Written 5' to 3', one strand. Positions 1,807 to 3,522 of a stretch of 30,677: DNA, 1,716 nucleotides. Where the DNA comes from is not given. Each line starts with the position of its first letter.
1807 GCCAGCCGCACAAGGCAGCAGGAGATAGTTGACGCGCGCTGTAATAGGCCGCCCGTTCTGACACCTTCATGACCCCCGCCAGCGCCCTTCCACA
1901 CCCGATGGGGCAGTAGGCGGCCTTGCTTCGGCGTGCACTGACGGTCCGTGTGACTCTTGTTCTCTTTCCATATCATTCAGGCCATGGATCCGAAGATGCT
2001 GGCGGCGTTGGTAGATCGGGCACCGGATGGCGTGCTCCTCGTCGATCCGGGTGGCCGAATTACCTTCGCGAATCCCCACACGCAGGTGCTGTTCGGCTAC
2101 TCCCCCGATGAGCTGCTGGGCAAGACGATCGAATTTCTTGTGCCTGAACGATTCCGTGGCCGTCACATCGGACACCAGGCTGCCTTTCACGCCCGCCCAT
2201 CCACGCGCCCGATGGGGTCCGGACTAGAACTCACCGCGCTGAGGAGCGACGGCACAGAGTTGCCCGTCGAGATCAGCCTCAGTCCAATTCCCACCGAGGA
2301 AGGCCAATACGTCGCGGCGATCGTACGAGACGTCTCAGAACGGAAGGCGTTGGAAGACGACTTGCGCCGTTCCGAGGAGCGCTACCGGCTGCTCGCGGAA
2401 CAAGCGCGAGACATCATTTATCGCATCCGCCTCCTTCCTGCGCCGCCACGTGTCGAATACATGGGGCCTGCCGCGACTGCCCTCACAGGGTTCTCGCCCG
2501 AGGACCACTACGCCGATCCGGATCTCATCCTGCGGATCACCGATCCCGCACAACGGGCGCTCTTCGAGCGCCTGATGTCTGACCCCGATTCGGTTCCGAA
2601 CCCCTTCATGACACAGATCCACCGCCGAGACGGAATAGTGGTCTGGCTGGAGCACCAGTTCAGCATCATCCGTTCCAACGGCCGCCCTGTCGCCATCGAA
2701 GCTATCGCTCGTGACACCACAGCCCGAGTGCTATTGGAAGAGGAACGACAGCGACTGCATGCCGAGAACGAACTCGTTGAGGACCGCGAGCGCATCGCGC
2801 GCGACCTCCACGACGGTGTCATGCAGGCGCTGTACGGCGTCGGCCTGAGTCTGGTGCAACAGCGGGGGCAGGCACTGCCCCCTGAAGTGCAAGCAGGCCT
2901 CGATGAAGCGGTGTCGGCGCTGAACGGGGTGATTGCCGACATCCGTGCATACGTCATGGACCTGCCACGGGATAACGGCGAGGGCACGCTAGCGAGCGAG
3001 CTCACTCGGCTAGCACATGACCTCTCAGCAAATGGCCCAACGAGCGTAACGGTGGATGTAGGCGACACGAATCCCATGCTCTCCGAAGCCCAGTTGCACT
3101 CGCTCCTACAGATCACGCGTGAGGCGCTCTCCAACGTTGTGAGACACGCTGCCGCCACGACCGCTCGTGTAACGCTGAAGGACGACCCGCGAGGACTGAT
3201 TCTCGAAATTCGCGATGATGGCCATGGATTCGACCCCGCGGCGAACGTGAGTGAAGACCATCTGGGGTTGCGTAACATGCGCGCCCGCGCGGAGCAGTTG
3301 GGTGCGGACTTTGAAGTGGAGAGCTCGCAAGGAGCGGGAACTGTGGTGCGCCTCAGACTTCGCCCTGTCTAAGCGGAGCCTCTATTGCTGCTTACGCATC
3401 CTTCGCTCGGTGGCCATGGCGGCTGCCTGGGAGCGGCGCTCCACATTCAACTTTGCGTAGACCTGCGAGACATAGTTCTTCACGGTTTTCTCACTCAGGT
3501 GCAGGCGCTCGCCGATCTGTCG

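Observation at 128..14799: A mobile, self-contained DosR-like hypoxia/dormancy regulon on a tRNA-Asp island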

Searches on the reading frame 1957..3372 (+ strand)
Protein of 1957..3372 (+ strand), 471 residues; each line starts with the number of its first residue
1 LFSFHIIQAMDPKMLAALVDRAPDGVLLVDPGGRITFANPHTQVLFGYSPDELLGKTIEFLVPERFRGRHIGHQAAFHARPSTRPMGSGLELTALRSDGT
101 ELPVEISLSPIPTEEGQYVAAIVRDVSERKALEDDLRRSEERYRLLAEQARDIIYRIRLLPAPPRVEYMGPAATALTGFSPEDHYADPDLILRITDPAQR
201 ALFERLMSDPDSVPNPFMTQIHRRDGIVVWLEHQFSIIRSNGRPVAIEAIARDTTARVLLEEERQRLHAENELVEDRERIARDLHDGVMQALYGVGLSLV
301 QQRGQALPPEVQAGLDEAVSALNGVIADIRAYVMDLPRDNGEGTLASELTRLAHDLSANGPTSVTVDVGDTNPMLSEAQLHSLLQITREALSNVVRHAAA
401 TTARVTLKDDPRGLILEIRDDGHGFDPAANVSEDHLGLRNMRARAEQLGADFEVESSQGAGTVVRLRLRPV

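Call 10: search_protein_families(library=pfam, proteins=[window:1957-3372:+], max_evalue=0.01)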
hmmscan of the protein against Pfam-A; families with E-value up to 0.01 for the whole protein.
window:1957-3372:+ (471 aa): 9 families
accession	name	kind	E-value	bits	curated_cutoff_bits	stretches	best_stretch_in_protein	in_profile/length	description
PF13426.13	PAS_9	-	1.1e-20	74.3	27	1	23-128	1-103/103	PAS domain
PF08448.16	PAS_4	-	4.9e-17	62.6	23.1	1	19-130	1-109/110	PAS fold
PF00989.32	PAS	-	3.4e-15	56.5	22.6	1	14-126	2-113/113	PAS fold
PF02518.31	HATPase_c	-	1e-13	52.1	26.4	1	382-469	5-108/111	Histidine kinase-, DNA gyrase B-, and HSP90-like ATPase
PF13188.13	PAS_8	-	3.1e-12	46.4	21.8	1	14-66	2-55/65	PAS domain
PF07730.19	HisKA_3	-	2.6e-10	41.1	24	1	277-336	2-63/68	Histidine kinase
PF08447.18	PAS_3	-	9.2e-09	35.9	25.6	1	168-250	3-88/89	PAS fold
PF13581.12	HATPase_c_2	-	3.2e-07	30.8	27.4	1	374-467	23-126/127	Histidine kinase-like ATPase domain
PF24820.1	Diguanyl_cycl_sensor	-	2.4e-06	27.9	28.1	1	23-120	6-105/109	Diguanylate cyclase-like sensor domain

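Call 25: find_related_loci(query=window:1957-3372:+, collection=genome_contigs, flank=10000)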
Query window:1957-3372:+ (471 aa) in genome_contigs; peptide patterns used: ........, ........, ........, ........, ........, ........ (x = any residue, [..] = any of these).
600 stretches matched a pattern (row limit reached: there are more); 548 encode a relative of the query (tblastn E <= 1e-3); the best 80 are kept; 80 distinct loci.
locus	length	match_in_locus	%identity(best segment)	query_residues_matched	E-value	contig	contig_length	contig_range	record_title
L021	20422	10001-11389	57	9-468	9e-164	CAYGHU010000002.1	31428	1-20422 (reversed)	MAG TPA_asm: uncultured Dehalococcoidaceae bacterium isolate ERP113451_co1_196 genome assembly, contig: NODE_1589_length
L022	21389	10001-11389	44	9-468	2e-109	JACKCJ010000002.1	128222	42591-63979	MAG: Dehalococcoidia bacterium isolate HK-STAS-CHLO-44 HK-STAS-CHLO-44_2, whole genome shotgun sequence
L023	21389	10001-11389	47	9-468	1e-106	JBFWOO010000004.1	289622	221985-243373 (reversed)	MAG: Dehalococcoidia bacterium isolate CA_2019_TPBF_138 NODE_363_length_289622_cov_8.579754_TPBF, whole genome shotgun s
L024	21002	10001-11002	50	9-468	4e-55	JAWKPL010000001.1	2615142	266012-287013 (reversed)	MAG: Dehalococcoidia bacterium isolate ABC1.207 ABC1.207.fa-1, whole genome shotgun sequence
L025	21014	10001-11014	49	5-468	4e-54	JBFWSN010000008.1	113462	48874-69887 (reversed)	MAG: Dehalococcoidia bacterium isolate CA_2019_TPBF_24 NODE_1552_length_113462_cov_8.862240_TPBF, whole genome shotgun s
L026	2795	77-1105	47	7-468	1e-53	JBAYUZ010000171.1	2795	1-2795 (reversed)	MAG: Dehalococcoidia bacterium isolate SO_2016_LW3_48 scaffold74879_LW162_2016, whole genome shotgun sequence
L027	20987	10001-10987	47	10-464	4e-43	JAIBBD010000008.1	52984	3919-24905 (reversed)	MAG: Dehalococcoidia bacterium isolate SSF39 NODE_11247_length_52984_cov_33.660121, whole genome shotgun sequence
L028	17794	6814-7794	43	13-465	1e-41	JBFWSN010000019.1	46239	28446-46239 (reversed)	MAG: Dehalococcoidia bacterium isolate CA_2019_TPBF_24 NODE_4943_length_46239_cov_8.292982_TPBF, whole genome shotgun se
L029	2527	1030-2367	32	18-464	7e-41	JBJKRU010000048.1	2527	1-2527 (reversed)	MAG: Candidatus Limnocylindrales bacterium isolate Bin_66 S1Ck127_1207639_flag_0_multi_5.8075_len_2527, whole genome sho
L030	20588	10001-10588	42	274-465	3e-38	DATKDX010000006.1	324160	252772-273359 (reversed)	MAG TPA_asm: Dehalococcoidia bacterium isolate SMAG_U14484 k141_2918869, whole genome shotgun sequence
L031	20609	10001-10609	40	274-470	1e-36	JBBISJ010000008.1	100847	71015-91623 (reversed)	MAG: Chloroflexota bacterium isolate SLS170214_bin_370 NODE_92_length_100847_cov_8.651619, whole genome shotgun sequence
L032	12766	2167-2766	43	273-468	8e-35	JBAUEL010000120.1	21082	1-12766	MAG: Dehalococcoidia bacterium isolate MFD13097_ilm_asm_bin20 k127_70959, whole genome shotgun sequence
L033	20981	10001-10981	54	15-468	2e-33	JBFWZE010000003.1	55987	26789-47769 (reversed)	MAG: Dehalococcoidia bacterium isolate CA_2019_TPBS_180 NODE_3766_length_55987_cov_14.115127_TPBS, whole genome shotgun 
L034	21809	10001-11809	32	1-468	5e-33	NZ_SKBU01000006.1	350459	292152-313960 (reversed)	Rubrobacter taiwanensis strain Yellowstone NODE_6_length_350371_cov_71.091408, whole genome shotgun sequence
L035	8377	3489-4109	43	260-468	3e-33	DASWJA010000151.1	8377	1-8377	MAG TPA_asm: Candidatus Limnocylindria bacterium isolate SMAG_U2883 k141_3121166, whole genome shotgun sequence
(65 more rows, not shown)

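Call 28: find_homologous_proteins(query=window:1957-3372:+, max_evalue=1e-20)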
Query window:1957-3372:+ (471 aa): 2451 proteins with E <= 1e-20 among 8000 candidates; the best 120 are listed.
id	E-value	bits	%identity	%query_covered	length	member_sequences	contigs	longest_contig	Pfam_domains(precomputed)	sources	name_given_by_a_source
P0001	8.4e-296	999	100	97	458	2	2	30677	PF08447.19,PF13426.14,PF13188.14,PF24820.2,PF13581.13,PF07730.20,PF08448.17,PF02518.32,PF00989.32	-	-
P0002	3.3e-229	779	76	98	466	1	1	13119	PF08447.19,PF13426.14,PF13188.14,PF24820.2,PF13581.13,PF07730.20,PF08448.17,PF02518.32,PF00989.32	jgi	jgi:PAS domain S-box-containing protein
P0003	1.2e-200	685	68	97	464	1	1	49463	PF08447.19,PF13426.14,PF13188.14,PF24820.2,PF13581.13,PF07730.20,PF08448.17,PF02518.32,PF00989.32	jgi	jgi:PAS domain S-box-containing protein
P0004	1.2e-198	679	69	97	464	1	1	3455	PF08447.19,PF13426.14,PF13188.14,PF24820.2,PF13581.13,PF07730.20,PF08448.17,PF02518.32,PF00989.32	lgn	-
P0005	6.4e-170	584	60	98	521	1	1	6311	PF08447.19,PF13426.14,PF13188.14,PF07730.20,PF08448.17,PF02518.32,PF00989.32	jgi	jgi:PAS domain S-box-containing protein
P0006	2.1e-162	559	57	97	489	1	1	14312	PF08447.19,PF13426.14,PF13188.14,PF12860.14,PF13581.13,PF07730.20,PF08448.17,PF02518.32,PF00989.32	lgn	-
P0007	9.0e-161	554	56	97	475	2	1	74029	PF08447.19,PF13426.14,PF13188.14,PF24820.2,PF07730.20,PF08448.17,PF02518.32,PF00989.32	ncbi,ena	-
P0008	5.4e-160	551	56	97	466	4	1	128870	PF08447.19,PF13426.14,PF13188.14,PF24820.2,PF13581.13,PF07730.20,PF08448.17,PF02518.32,PF00989.32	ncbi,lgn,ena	-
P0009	5.6e-158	545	56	97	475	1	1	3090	PF08447.19,PF13426.14,PF13188.14,PF24820.2,PF13581.13,PF07730.20,PF08448.17,PF02518.32,PF00989.32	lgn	-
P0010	3.7e-152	525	55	97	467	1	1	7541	PF08447.19,PF13426.14,PF13188.14,PF12860.14,PF24820.2,PF13581.13,PF07730.20,PF08448.17,PF02518.32,PF00989.32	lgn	-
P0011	3.6e-147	509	68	75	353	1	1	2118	PF13581.13,PF07730.20,PF02518.32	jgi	jgi:PAS domain S-box-containing protein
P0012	4.4e-138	479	50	29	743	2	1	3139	PF08447.19,PF13426.14,PF13188.14,PF12860.14,PF24820.2,PF08448.17,PF02518.32,PF00512.32,PF00989.32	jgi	jgi:PAS domain S-box-containing protein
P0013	8.8e-136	471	49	29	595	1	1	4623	PF08447.19,PF13426.14,PF13188.14,PF18095.8,PF12860.14,PF24820.2,PF08448.17,PF00989.32,PF24990.1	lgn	-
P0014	1.2e-129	451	58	81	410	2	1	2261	PF08447.19,PF13426.14,PF13581.13,PF07730.20,PF08448.17,PF02518.32,PF00989.32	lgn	-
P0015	4.0e-129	449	45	31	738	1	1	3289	PF08447.19,PF13426.14,PF13188.14,PF12860.14,PF24820.2,PF17765.8,PF08448.17,PF02518.32,PF00512.32,PF00989.32,PF24990.1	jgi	jgi:PAS domain S-box-containing protein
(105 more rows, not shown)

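Call 29: find_encoding_contigs(protein=P0002, flank=10000, max_places=3)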
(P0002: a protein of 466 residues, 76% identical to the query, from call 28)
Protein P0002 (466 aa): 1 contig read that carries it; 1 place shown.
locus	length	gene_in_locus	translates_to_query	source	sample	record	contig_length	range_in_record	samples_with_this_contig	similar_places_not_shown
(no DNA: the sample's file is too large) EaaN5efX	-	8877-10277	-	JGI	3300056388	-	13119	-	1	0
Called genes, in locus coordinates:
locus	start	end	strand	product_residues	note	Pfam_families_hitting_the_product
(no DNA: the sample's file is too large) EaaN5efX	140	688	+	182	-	-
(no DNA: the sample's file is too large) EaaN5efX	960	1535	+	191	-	PF04264:YceI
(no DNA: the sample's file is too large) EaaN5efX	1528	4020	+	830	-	PF20437:LonC_helical, PF13654:AAA_32, PF20436:LonB_AAA-LID, PF05362:Lon_C (faint)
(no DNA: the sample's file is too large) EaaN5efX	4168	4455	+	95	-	-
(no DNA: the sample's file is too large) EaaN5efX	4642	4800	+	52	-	-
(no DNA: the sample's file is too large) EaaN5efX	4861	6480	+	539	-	PF00118:Cpn60_TCP1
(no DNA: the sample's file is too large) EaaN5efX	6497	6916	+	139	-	-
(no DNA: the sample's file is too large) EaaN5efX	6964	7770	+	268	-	-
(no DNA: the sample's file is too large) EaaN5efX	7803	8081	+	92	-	-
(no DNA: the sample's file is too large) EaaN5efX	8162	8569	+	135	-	PF09579:Spore_YtfJ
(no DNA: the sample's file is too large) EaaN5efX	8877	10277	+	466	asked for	PF00989:PAS, PF08448:PAS_4, PF13188:PAS_8 (weak), PF13426:PAS_9, PF24820:Diguanyl_cycl_sensor (weak), PF07730:HisKA_3, PF13581:HATPase_c_2 (weak), PF02518:HATPase_c, +1 more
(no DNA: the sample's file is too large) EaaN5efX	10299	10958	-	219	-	PF00072:Response_reg, PF08281:Sigma70_r4_2 (weak), PF00196:GerE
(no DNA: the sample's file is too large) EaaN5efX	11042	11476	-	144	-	PF00011:HSP20, PF17886:ArsA_HSP20 (weak)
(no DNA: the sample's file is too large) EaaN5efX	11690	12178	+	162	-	PF00582:Usp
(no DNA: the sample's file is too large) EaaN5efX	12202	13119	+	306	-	?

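Call 30: find_encoding_contigs(protein=P0003, flank=10000, max_places=3)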
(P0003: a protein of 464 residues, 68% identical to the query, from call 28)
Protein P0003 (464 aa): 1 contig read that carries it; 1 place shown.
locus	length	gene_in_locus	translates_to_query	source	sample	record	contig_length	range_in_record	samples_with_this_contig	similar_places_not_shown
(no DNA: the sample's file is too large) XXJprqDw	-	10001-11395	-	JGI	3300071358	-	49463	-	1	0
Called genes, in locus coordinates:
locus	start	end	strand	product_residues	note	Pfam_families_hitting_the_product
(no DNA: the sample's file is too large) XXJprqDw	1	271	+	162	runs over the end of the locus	PF07883:Cupin_2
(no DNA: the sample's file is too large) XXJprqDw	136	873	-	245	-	PF01061:ABC2_membrane, PF12698:ABC2_membrane_3, PF12679:ABC2_membrane_2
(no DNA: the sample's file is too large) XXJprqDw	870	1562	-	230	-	PF00005:ABC_tran, PF13304:AAA_21 (weak)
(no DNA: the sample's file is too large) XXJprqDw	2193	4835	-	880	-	PF02861:Clp_N, PF05621:TniB (weak), PF00004:AAA, PF17871:AAA_lid_9, PF07724:AAA_2, PF00004:AAA, PF07728:AAA_5, PF10431:ClpB_D2-small, +10 more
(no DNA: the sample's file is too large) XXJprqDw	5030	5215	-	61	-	-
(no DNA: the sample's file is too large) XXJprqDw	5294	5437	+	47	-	-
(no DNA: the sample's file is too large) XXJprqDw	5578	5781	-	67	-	-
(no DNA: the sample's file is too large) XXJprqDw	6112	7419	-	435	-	PF00324:AA_permease, PF03845:Spore_permease, PF13520:AA_permease_2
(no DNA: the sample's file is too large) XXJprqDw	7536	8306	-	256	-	PF01988:VIT1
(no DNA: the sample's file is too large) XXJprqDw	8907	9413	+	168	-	PF04264:YceI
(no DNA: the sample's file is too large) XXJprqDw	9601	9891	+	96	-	-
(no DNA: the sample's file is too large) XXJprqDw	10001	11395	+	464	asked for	PF00989:PAS, PF08448:PAS_4, PF13188:PAS_8, PF13426:PAS_9, PF24820:Diguanyl_cycl_sensor (weak), PF07730:HisKA_3, PF13581:HATPase_c_2 (weak), PF02518:HATPase_c, +1 more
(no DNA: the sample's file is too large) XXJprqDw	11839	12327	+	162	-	PF00582:Usp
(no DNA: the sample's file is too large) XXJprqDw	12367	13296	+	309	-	PF00582:Usp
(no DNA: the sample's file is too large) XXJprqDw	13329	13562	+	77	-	-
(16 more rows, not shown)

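Call 32: search_solved_structures(query=window:1957-3372:+, max_evalue=0.00001, show_alignments=3)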
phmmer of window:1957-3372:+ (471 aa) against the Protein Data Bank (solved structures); distinct sequences matched with E-value up to 0.00001: 25.
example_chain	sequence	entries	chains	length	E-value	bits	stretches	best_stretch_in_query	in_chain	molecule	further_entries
10jx_A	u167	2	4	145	2.3e-20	76.1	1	15-128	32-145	Multi-sensor signal transduction histidine kinase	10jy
2cmn_A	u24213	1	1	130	1.3e-12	50.5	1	15-134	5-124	SENSOR PROTEIN FIXL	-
4gt8_A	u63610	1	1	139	4e-12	48.9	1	349-467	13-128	Sensor protein vraS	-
1y28_A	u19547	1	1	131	4.2e-12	48.8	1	15-134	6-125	Sensor protein fixL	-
1dp6_A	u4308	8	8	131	5.8e-12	48.4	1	15-134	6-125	FIXL PROTEIN | SENSOR PROTEIN FIXL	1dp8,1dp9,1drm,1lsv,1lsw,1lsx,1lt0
8js5_A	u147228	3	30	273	2e-11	46.6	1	15-136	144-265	Sensor protein FixL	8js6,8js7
1xj4_A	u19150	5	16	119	3.3e-11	45.9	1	22-133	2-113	Sensor protein fixL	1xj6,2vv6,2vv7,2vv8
3zxo_A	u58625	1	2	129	8e-11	44.6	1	380-465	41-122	REDOX SENSOR HISTIDINE KINASE RESPONSE REGULATOR DEVS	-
1xj2_A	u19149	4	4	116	4.1e-10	42.3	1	24-133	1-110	Sensor protein fixL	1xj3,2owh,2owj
1v9y_A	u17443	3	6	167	4.2e-10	42.3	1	21-137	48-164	Heme pas sensor protein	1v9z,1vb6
8sbm_A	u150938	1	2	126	5.1e-10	42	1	380-465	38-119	GAF domain-containing protein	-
1d06_A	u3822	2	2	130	8.4e-10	41.3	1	6-126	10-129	nitrogen fixation regulatory protein fixL | FIXL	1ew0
3zxq_A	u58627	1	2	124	1.7e-09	40.2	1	384-466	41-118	HYPOXIA SENSOR HISTIDINE KINASE RESPONSE REGULATOR DOST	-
9bgv_A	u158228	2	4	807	1.9e-09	40.1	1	22-137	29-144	Oxygen sensor protein DosP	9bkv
9clo_A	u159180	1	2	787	2.4e-09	39.8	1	24-137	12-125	Oxygen sensor protein DosP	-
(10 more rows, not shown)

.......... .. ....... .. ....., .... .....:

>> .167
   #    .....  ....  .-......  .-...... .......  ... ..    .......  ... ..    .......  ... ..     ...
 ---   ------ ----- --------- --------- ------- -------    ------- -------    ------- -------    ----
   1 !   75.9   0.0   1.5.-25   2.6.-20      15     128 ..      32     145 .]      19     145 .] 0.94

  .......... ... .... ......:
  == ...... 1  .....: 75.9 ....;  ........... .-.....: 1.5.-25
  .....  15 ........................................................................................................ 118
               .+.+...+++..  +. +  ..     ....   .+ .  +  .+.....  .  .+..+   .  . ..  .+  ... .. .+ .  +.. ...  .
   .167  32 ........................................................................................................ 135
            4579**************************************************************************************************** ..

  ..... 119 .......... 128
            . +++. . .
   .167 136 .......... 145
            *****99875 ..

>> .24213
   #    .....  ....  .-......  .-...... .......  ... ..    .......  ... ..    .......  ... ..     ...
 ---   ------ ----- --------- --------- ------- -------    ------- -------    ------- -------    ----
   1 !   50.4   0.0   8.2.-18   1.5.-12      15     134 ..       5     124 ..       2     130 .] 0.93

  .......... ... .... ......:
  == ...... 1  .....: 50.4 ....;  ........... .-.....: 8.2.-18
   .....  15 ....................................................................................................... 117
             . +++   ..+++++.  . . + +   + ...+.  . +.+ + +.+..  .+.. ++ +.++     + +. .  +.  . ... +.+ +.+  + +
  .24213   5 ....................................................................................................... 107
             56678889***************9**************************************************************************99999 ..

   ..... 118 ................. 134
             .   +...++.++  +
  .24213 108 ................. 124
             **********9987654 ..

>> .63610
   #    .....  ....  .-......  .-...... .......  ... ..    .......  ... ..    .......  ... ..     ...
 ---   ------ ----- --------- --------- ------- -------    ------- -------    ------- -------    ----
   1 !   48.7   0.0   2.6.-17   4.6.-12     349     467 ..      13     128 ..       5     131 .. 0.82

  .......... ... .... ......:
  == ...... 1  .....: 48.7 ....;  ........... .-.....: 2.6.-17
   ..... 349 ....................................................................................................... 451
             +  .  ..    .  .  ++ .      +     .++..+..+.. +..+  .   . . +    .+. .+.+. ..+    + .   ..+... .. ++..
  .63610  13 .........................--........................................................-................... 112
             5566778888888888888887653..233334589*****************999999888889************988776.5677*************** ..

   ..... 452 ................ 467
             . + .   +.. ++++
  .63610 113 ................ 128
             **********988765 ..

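Call 38: search_protein_families(library=ncbifam, proteins=[window:1957-3372:+], max_evalue=0.00001)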
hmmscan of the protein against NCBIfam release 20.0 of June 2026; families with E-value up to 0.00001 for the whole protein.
window:1957-3372:+ (471 aa): 17 families
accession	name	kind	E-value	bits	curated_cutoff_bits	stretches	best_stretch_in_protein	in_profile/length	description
TIGR00229.1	sensory_box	domain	3.1e-34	117.8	22.9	2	13-135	5-125/126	PAS domain S-box protein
NF052443.1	SensHisKinMctS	equivalog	1.1e-29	103.1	700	1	265-468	241-446/457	two-component system sensor histidine kinase MctS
NF007896.0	PRK10600.1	equivalog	7.8e-26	90.9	578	1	255-469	370-584/598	nitrate/nitrite two-component system sensor histidine kinase NarX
NF008184.0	PRK10935.1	equivalog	7.9e-26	90.8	553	1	256-469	343-558/565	nitrate/nitrite two-component system sensor histidine kinase NarQ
NF047786.1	his_kin_MadS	equivalog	2e-25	89.8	500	1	261-467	212-432/434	MadS family sensor histidine kinase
NF052531.1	Strep_LiaS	equivalog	4.1e-20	72.3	450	1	259-468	114-325/328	envelope stress sensor histidine kinase LiaS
NF047322.1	HK_morpho_MacS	equivalog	4.8e-20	72.1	300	1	261-468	167-366/367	MacS family sensor histidine kinase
NF008649.0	PRK11644.1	equivalog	4.8e-17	61.9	408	1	271-466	300-494/499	signal transduction histidine-protein kinase/phosphatase UhpB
NF041777.1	sens_FixL_Rhizob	equivalog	1.9e-13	49.9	850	1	14-132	124-242/485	sensor protein FixL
NF008467.0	PRK11359.1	equivalog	1.2e-12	46.7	857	1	14-133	14-132/800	oxygen-sensing cyclic-di-GMP phosphodiesterase DosP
NF053781.1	cdiGMPphdstlr2612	equivalog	1.9e-11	42.4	1600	1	123-262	697-834/1268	Tlr1612 family c-di-GMP phosphodiesterase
NF047874.1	MASE3_PAS_HK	subfamily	4.4e-09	35.7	560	1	13-134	265-383/655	MASE3 domain-containing sensor histidine kinase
NF041593.1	histid_kinase_PdhS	equivalog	2.6e-08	32.3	2000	1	15-156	669-808/1041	cell-division control histidine kinase PdhS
NF008468.0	PRK11360.1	equivalog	4.7e-08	31.9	646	1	18-140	273-391/616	two-component system sensor histidine kinase AtoS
NF052573.1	HisKinEspAMyxo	equivalog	2e-07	29.4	1400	1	19-137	260-376/755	serine histidine kinase EspA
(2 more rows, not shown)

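Call 63: find_encoding_contigs(protein=P0001, flank=10000, max_places=6)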
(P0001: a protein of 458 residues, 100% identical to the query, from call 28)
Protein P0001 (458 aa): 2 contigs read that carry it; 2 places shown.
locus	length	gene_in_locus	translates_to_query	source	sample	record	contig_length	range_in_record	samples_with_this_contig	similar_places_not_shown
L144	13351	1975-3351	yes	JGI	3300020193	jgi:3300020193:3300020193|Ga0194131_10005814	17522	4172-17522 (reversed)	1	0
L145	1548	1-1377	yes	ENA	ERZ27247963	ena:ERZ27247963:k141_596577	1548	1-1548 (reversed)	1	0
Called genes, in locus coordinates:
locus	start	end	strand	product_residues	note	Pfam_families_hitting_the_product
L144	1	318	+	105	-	?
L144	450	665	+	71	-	-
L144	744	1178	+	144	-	PF00582:Usp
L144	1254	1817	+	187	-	PF04264:YceI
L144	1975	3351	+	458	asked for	PF00989:PAS, PF08448:PAS_4, PF13188:PAS_8, PF13426:PAS_9, PF24820:Diguanyl_cycl_sensor (weak), PF07730:HisKA_3, PF13581:HATPase_c_2 (weak), PF02518:HATPase_c, +1 more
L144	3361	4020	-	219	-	PF00072:Response_reg, PF00196:GerE, PF08281:Sigma70_r4_2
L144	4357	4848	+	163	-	PF00582:Usp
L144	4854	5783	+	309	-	PF00582:Usp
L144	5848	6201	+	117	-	-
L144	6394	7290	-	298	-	PF00582:Usp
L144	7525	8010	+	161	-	PF06197:DUF998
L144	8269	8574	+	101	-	-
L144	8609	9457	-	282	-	-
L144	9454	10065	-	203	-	-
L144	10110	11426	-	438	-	PF13473:Cupredoxin_1 (weak), PF00127:Copper-bind (faint), PF07732:Cu-oxidase_3, PF00394:Cu-oxidase, PF07731:Cu-oxidase_2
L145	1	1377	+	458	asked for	PF00989:PAS, PF08448:PAS_4, PF13188:PAS_8, PF13426:PAS_9, PF24820:Diguanyl_cycl_sensor (weak), PF07730:HisKA_3, PF13581:HATPase_c_2 (weak), PF02518:HATPase_c, +1 more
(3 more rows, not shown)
